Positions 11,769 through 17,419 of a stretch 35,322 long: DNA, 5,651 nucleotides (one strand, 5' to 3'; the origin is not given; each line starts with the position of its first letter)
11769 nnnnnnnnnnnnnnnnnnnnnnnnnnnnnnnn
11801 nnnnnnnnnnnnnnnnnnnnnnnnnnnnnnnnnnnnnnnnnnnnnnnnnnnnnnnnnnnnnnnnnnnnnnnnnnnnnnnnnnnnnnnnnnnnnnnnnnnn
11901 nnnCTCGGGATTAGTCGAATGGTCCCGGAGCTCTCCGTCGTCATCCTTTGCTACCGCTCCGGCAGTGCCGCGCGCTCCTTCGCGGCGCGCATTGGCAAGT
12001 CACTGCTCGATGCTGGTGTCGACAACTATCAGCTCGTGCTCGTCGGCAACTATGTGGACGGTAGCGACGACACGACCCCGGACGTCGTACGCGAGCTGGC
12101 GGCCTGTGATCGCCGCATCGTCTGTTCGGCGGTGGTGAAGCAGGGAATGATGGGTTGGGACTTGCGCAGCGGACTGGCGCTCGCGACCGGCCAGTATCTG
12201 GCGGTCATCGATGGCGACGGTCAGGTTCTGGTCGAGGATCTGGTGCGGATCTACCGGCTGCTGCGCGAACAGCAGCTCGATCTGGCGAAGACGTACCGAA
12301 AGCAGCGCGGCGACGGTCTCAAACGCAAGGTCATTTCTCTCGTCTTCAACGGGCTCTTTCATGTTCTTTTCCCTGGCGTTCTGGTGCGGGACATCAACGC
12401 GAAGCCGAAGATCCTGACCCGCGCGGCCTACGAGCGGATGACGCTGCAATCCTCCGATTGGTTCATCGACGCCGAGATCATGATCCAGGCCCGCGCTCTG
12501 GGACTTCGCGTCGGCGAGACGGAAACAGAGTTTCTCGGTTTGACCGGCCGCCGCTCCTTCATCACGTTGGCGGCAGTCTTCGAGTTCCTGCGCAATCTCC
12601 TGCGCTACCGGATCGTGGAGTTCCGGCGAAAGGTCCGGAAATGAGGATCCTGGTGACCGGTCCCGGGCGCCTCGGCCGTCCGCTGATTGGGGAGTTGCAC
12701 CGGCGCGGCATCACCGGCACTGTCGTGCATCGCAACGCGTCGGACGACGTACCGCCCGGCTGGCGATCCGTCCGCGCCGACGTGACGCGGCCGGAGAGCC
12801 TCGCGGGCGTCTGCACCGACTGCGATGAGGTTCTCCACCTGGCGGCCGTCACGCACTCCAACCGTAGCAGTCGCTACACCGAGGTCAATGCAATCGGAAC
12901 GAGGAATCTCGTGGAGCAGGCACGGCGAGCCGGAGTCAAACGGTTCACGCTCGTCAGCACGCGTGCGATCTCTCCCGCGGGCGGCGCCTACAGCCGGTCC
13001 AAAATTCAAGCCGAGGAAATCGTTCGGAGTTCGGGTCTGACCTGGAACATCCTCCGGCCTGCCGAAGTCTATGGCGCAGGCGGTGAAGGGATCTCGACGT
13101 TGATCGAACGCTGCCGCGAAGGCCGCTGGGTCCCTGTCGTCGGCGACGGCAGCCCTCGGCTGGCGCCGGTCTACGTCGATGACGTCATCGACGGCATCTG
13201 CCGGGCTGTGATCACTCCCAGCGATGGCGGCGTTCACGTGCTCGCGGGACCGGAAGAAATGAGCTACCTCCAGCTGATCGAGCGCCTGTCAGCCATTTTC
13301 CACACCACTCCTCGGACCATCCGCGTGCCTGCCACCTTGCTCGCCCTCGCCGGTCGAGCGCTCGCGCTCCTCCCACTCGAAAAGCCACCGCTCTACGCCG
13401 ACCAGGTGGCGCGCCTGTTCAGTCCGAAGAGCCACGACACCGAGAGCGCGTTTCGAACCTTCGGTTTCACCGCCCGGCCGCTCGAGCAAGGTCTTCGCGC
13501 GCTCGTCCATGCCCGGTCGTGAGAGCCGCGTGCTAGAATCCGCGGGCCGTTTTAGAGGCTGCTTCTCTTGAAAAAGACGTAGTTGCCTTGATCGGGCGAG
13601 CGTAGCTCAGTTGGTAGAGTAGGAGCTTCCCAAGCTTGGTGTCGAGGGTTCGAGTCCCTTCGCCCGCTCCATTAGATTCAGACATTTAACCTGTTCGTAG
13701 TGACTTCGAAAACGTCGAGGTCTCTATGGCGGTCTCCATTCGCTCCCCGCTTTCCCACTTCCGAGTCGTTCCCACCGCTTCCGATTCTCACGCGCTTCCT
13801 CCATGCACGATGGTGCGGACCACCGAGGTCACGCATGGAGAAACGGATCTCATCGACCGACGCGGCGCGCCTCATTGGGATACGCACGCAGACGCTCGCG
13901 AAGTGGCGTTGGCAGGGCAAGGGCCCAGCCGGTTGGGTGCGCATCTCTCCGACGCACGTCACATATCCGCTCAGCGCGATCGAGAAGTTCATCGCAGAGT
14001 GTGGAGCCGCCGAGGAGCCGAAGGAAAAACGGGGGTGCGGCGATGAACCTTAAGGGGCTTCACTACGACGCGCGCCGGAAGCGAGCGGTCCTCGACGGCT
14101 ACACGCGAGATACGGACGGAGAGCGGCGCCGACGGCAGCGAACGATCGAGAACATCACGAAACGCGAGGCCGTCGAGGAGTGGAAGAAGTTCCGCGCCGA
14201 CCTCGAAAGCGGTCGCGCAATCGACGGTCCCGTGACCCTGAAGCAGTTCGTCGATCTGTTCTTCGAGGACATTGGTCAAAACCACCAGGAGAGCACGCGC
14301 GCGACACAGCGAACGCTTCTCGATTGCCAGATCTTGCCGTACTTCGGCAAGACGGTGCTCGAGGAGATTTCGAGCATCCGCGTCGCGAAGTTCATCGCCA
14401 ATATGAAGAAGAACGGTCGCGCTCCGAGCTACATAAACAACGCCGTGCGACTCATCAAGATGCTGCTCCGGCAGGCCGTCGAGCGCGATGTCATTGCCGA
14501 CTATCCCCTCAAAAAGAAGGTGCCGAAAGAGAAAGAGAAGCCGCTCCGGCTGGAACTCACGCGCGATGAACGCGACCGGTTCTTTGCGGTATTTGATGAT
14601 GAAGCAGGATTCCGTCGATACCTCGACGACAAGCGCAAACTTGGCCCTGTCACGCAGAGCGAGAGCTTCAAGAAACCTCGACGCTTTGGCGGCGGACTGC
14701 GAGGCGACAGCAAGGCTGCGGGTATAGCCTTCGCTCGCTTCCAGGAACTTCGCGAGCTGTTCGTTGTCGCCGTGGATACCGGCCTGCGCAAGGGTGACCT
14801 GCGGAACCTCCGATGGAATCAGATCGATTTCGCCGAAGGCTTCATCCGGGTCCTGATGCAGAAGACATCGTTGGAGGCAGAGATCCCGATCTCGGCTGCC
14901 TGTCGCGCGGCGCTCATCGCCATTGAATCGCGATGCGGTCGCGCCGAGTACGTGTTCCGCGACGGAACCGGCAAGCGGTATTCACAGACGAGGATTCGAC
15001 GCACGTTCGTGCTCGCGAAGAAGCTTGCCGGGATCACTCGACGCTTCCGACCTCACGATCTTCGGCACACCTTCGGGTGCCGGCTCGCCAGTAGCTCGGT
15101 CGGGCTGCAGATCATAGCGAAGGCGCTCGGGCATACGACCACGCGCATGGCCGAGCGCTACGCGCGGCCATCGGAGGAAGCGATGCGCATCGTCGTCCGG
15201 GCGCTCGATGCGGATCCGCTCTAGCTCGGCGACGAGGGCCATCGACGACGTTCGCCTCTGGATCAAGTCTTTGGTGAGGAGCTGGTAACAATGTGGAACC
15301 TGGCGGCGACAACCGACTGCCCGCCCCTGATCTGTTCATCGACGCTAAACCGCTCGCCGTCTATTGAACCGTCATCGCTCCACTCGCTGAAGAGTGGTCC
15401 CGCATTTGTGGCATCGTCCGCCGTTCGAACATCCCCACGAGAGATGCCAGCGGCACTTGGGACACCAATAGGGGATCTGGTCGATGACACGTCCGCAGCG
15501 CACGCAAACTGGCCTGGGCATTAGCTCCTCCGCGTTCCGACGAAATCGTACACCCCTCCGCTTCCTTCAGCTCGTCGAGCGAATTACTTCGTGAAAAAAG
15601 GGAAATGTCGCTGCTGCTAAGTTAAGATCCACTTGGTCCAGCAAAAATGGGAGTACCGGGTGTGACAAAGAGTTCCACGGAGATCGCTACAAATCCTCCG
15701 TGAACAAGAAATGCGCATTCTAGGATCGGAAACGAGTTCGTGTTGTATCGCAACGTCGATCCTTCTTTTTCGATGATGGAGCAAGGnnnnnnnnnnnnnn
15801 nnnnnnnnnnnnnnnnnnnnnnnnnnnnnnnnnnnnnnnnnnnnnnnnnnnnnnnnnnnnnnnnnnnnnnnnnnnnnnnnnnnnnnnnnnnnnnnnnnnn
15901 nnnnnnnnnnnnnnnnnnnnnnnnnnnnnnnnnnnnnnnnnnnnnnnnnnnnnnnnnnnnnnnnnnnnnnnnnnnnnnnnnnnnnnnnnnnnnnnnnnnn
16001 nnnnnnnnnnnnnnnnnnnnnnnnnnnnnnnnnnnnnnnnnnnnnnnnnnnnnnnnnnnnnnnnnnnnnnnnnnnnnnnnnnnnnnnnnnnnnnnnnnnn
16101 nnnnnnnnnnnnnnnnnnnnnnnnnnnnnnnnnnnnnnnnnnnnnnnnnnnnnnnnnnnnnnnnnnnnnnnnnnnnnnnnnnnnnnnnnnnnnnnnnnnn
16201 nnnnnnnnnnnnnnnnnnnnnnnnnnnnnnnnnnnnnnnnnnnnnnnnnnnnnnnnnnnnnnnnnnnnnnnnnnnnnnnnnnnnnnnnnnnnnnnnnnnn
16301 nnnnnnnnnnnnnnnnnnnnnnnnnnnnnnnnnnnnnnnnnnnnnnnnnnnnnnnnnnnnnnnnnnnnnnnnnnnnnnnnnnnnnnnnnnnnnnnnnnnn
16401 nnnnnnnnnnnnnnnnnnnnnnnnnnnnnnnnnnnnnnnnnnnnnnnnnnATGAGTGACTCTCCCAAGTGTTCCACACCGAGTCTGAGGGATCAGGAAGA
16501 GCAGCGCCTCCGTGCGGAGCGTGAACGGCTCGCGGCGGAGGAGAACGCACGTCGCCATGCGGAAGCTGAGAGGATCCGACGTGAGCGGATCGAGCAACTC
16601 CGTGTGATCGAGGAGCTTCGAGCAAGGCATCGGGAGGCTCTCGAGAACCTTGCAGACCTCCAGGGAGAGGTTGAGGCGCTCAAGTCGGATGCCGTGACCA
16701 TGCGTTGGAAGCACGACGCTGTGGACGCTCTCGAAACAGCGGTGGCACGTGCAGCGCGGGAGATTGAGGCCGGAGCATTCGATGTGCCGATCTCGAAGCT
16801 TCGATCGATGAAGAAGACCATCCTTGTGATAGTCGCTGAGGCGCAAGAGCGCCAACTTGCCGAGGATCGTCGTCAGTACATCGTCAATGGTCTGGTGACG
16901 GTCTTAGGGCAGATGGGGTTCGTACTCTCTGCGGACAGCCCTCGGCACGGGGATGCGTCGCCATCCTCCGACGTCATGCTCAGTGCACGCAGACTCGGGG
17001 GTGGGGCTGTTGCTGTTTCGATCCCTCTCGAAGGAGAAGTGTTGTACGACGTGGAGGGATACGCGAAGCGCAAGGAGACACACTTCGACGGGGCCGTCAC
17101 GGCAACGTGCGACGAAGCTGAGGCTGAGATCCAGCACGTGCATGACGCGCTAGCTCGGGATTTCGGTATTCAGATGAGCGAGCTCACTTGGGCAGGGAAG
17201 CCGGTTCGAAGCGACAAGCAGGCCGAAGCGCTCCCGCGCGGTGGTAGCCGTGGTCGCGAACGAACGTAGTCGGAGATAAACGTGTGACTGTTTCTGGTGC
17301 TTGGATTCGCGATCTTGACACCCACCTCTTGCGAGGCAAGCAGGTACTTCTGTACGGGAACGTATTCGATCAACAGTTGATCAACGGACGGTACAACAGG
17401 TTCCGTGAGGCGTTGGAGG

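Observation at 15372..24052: Candidate undescribed multi-gene conflict system: TerY-P triad embedded in one operon with a radical SAM, coiled-coil protein, pseudo-AAA/ClpB-type ATPase and a MYG1/DHH-like protein, bracketed by two Zn-ribbon mini-ORFs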

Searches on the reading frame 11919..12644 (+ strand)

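Call 93: search_protein_families(library=pfam, proteins=[window:11919-12644:+], max_evalue=0.001)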
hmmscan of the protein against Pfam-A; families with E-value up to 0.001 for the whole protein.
window:11919-12644:+ (241 aa): 1 family
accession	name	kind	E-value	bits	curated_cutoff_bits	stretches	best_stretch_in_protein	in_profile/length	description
PF00535.33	Glycos_transf_2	-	4.3e-10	40.2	23.3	1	6-139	1-127/168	Glycosyl transferase family 2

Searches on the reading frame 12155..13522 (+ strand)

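Call 64: search_protein_families(library=pfam, proteins=[window:12155-13522:+], max_evalue=0.001)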
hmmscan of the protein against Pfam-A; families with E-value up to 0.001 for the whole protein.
window:12155-13522:+ (455 aa): 7 families
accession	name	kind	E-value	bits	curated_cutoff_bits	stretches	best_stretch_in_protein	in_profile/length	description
PF01370.27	Epimerase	-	2.3e-25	89.9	20.9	1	165-358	1-231/240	NAD dependent epimerase/dehydratase family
PF13460.12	NAD_binding_10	-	4.2e-18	66.3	27.2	1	171-306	4-147/184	NAD(P)H-binding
PF04321.23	RmlD_sub_bind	-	1.6e-13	50.8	27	1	163-377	1-226/287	RmlD substrate binding domain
PF01073.25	3Beta_HSD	-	1.8e-12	47.3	22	1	206-270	50-117/280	3-beta hydroxysteroid dehydrogenase/isomerase family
PF07993.18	NAD_binding_4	-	1.7e-08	34.4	20.1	1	214-273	80-140/258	Male sterility protein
PF16363.11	GDP_Man_Dehyd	-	2.5e-06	27.6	27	1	203-269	54-129/332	GDP-mannose 4,6 dehydratase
PF02719.21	Polysacc_synt_2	-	2.9e-06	27.1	20.2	1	205-378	58-243/293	Polysaccharide biosynthesis protein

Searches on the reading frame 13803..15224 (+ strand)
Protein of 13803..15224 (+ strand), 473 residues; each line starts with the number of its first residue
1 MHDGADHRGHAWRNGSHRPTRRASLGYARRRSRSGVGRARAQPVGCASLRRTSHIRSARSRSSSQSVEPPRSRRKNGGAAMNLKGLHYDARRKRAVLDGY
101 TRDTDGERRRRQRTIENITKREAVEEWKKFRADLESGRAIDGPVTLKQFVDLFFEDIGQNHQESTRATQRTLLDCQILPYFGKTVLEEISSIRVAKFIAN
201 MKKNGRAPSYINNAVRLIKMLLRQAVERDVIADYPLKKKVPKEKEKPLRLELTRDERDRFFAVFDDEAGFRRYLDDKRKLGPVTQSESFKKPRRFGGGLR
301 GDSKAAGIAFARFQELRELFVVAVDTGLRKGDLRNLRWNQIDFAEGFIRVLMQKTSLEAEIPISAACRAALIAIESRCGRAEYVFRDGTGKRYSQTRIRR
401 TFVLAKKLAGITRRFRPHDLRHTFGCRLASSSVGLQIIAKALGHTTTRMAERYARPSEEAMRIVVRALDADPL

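Call 64: search_protein_families(library=pfam, proteins=[window:13803-15224:+], max_evalue=0.001)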
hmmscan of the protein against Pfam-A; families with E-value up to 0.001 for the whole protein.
window:13803-15224:+ (473 aa): 2 families
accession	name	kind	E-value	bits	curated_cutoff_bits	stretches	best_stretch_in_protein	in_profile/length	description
PF00589.27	Phage_integrase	-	7.6e-30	104.4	27.1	1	317-458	25-170/172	Phage integrase family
PF14659.12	Phage_int_SAM_3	-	1.1e-09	38.8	22.6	1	145-199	1-55/58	Phage integrase, N-terminal SAM-like domain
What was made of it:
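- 13803..15224 (+): Tyrosine integrase of the island (context). Pfam Phage_integrase 7.6e-30 and Phage_int_SAM_3 (call 64).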

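Call 94: search_protein_families(library=padloc, proteins=[window:13803-15224:+], max_evalue=0.001)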
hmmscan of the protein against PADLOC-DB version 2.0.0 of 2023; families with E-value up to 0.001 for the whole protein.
window:13803-15224:+ (473 aa): 0 families

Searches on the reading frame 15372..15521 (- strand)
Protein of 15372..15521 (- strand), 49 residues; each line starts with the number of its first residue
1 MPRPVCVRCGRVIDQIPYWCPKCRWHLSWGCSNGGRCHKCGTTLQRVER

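Call 5: search_protein_families(library=pfam, proteins=[window:15372-15521:-], max_evalue=0.01)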
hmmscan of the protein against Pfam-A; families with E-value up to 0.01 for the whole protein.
window:15372-15521:- (49 aa): 4 families
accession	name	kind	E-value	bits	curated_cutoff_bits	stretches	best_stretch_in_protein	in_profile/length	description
PF18912.6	DZR_2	-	6e-05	23.2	27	1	4-45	8-47/56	Double zinc ribbon domain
PF12773.13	DZR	-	0.00021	21.8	27.3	1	6-46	1-36/45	Double zinc ribbon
PF13240.11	Zn_Ribbon_1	-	0.0051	17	25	0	37-44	2-9/23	zinc-ribbon domain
PF06827.20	zf-FPG_IleRS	-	0.0052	17.1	21.3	0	5-14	3-12/30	Zinc finger found in FPG and IleRS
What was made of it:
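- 15372..15521 (-): zr1: divergent 49-aa double-Zn-ribbon mini-ORF. Sub-threshold Pfam hits to DZR_2 (6e-05) and DZR (call 5).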

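Call 6: search_protein_families(library=padloc, proteins=[window:15372-15521:-], max_evalue=0.01)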
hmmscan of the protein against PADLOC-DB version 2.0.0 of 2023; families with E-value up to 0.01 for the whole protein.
window:15372-15521:- (49 aa): 0 families

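Call 7: search_protein_families(library=ncbifam, proteins=[window:15372-15521:-], max_evalue=0.01)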
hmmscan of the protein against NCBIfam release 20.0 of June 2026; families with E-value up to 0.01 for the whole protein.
window:15372-15521:- (49 aa): 1 family
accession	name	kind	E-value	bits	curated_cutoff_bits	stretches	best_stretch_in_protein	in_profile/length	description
NF001605.0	PRK00398.1-2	equivalog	0.00076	19.3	63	1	6-25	4-26/43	DNA-directed RNA polymerase subunit P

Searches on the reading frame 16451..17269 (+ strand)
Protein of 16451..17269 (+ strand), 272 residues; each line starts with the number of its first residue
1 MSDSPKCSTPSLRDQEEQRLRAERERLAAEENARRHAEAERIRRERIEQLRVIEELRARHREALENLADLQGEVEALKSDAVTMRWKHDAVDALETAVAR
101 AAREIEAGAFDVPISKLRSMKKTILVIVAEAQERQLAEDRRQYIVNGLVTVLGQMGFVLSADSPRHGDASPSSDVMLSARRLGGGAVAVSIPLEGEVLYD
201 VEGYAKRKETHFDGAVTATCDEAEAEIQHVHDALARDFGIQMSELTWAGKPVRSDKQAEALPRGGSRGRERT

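Call 5: search_protein_families(library=pfam, proteins=[window:16451-17269:+], max_evalue=0.01)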
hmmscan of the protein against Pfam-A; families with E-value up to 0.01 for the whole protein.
window:16451-17269:+ (272 aa): 0 families

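Call 6: search_protein_families(library=padloc, proteins=[window:16451-17269:+], max_evalue=0.01)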
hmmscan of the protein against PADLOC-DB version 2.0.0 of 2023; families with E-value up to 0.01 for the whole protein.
window:16451-17269:+ (272 aa): 0 families

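Call 7: search_protein_families(library=ncbifam, proteins=[window:16451-17269:+], max_evalue=0.01)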
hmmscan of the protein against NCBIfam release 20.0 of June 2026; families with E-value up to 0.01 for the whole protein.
window:16451-17269:+ (272 aa): 0 families
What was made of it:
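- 16451..17269 (+): Protein X, 272 aa. It has an N-terminal MSxSPK motif, a charged coiled coil, and a C-terminal alpha/beta domain with invariant Gly156, Cys220, Trp247 and Arg253. No Pfam, PADLOC or NCBIfam hit (calls 5-7).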

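Call 92: search_solved_structures(query=A6, max_evalue=10)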
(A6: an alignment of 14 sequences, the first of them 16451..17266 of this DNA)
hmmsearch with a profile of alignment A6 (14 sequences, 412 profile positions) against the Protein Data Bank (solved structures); distinct sequences matched with E-value up to 10: 47.
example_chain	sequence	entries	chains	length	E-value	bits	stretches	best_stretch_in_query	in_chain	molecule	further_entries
8a3k_UNK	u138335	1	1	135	0.0001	25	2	65-124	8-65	sc-apCC-4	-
2d3e_A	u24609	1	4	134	0.0015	21.1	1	164-279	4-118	General control protein GCN4 and Tropomyosin 1 alpha chain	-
2efr_A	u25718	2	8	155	0.0019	20.8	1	163-278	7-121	General control protein GCN4 and Tropomyosin 1 alpha chain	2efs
8qae_A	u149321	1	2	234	0.0019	20.7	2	61-139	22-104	sc-apCC-6-SLLA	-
2xzr_A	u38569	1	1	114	0.086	15.3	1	98-191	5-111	IMMUNOGLOBULIN-BINDING PROTEIN EIBD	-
9rgw_A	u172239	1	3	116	0.087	15.3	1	43-119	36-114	sc-apCC3-CW2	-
9rgv_A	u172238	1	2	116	0.09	15.2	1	43-119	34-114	sc-apCC3-CW1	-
3g67_A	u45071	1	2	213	0.15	14.6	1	66-220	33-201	Methyl-accepting chemotaxis protein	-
3iv1_A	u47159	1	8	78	0.17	14.4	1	48-113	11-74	Tumor susceptibility gene 101 protein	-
8tvl_A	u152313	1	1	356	0.18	14.2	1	33-223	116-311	Plasminogen-binding group A streptococcal M-like protein PAM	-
3g6b_A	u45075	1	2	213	0.19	14.2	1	66-211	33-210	Methyl-accepting chemotaxis protein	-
1s35_A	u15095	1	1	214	0.2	14.1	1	124-206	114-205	Spectrin beta chain, erythrocyte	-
6ru4_A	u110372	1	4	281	0.2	14.1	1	229-302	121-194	Probable adhesion protein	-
6r3z_A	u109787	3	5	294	0.21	14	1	229-302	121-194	Probable adhesion protein | Adhesion protein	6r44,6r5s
5app_A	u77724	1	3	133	0.22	14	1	168-270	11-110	General control protein GCN4,GENERAL CONTROL PROTEIN GCN4, OUTER MEMBRANE PROTEIN 100,Gene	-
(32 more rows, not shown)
